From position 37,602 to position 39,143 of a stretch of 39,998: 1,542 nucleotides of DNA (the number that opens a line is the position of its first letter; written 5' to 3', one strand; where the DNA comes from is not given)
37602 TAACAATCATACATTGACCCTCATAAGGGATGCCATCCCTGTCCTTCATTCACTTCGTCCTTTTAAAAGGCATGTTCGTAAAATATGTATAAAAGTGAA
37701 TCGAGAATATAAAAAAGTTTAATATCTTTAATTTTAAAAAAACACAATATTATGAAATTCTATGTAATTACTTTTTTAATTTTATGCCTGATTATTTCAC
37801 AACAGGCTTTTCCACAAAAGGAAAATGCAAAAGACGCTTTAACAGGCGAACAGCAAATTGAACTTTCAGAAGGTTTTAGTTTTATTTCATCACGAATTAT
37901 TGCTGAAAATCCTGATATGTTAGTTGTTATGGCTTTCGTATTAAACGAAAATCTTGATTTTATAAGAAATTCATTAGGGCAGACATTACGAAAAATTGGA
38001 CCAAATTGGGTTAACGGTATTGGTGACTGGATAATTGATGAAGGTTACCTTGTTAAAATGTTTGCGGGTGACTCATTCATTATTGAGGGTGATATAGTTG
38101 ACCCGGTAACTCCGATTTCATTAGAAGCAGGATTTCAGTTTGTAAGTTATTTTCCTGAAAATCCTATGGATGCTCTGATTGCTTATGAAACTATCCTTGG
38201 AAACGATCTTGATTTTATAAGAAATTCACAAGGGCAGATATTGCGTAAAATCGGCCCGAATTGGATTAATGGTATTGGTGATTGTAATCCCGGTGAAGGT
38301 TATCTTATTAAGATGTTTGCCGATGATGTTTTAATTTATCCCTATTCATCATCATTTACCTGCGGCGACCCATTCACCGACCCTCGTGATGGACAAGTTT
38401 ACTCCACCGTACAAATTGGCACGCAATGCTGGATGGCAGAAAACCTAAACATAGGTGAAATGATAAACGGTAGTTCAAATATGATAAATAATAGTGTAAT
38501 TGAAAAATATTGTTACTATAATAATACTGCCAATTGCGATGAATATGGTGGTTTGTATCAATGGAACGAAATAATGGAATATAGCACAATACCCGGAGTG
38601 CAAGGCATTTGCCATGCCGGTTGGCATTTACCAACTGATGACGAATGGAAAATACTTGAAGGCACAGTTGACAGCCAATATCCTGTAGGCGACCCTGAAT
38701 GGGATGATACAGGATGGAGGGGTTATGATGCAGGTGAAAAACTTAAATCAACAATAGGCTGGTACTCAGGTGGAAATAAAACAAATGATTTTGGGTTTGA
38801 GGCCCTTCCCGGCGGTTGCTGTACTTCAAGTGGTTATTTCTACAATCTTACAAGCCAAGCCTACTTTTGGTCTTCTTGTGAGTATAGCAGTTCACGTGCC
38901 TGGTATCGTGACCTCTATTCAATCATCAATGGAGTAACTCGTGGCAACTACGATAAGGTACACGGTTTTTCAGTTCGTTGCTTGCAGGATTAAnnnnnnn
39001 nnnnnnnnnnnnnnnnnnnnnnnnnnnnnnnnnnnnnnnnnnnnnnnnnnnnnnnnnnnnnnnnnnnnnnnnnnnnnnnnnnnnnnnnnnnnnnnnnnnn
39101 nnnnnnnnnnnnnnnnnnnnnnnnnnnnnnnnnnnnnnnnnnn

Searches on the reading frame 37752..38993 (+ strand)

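Call 35: search_protein_families(library=pfam, proteins=[window:37752-38993:+])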
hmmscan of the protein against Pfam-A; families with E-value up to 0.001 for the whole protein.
window:37752-38993:+ (413 aa): 1 family
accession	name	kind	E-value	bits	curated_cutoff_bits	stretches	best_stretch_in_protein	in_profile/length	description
PF09603.15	Fib_succ_major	-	2.2e-34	119.8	33.9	1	220-411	1-186/187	Fibrobacter succinogenes major domain (Fib_succ_major)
